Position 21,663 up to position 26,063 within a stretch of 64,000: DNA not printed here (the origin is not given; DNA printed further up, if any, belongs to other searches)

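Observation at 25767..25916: Single in-frame TAG splits a ~1650-aa secreted LamG/beta-helix/discoidin protein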

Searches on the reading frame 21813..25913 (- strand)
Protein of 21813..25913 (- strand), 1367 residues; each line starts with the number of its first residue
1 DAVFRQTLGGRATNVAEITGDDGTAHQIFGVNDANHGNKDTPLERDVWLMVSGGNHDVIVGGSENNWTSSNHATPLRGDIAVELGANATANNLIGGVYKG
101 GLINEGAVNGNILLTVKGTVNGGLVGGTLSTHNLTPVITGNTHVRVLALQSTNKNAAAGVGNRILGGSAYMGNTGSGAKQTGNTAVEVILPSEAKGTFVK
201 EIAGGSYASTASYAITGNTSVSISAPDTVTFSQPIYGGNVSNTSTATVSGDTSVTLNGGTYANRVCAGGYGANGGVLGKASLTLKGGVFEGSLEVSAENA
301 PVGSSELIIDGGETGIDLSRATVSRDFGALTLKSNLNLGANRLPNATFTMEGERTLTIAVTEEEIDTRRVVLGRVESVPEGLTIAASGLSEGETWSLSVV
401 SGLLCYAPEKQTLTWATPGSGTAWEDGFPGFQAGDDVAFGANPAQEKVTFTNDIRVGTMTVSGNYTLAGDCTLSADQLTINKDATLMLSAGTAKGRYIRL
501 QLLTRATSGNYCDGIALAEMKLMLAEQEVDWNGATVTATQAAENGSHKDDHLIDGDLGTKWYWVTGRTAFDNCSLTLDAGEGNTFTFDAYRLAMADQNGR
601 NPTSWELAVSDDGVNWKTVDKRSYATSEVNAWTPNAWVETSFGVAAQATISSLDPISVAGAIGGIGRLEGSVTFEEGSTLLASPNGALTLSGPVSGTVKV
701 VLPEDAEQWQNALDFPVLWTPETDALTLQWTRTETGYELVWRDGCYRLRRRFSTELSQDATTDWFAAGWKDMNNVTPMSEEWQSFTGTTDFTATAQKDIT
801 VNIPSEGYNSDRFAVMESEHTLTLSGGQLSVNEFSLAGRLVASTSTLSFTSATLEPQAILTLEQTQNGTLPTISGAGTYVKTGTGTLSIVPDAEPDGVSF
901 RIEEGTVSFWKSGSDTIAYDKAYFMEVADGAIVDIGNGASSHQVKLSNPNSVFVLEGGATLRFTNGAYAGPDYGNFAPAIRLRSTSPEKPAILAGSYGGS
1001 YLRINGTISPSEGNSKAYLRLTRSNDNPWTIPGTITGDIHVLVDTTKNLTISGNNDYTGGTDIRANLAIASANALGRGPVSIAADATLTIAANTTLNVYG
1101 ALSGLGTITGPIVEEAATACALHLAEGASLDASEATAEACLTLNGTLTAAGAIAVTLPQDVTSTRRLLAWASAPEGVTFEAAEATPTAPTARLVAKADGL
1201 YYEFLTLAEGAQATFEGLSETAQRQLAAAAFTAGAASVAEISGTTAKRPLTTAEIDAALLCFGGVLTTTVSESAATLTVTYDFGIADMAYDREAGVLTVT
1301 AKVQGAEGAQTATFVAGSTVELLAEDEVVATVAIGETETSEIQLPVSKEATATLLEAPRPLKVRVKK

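Call 5: search_protein_families(library=pfam, proteins=[window:21813-25913:-], max_evalue=0.01)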
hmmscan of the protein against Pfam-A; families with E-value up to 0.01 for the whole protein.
window:21813-25913:- (1367 aa): 3 families
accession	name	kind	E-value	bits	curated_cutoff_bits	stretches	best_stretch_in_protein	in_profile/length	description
PF00754.31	F5_F8_type_C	-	3.5e-09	37.3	28.2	1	537-648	3-105/127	F5/8 type C domain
PF12951.13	PATR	-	0.0029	18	27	1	1049-1065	9-25/30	Passenger-associated-transport-repeat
PF22633.2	F5_F8_type_C_2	-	0.005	17.9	27.8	1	552-626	2-71/91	NedA-like, galactose-binding domain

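Call 6: search_protein_families(library=ncbifam, proteins=[window:21813-25913:-], max_evalue=0.01)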
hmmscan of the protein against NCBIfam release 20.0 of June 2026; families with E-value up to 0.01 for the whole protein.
window:21813-25913:- (1367 aa): 0 families

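Call 12: find_related_loci(query=window:21813-25913:-, collection=genome_contigs, flank=6000)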
Query window:21813-25913:- (1367 aa) in genome_contigs; peptide patterns used: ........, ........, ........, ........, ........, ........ (x = any residue, [..] = any of these).
29 stretches matched a pattern, but none encodes a relative of the query by tblastn (E <= 1e-3).
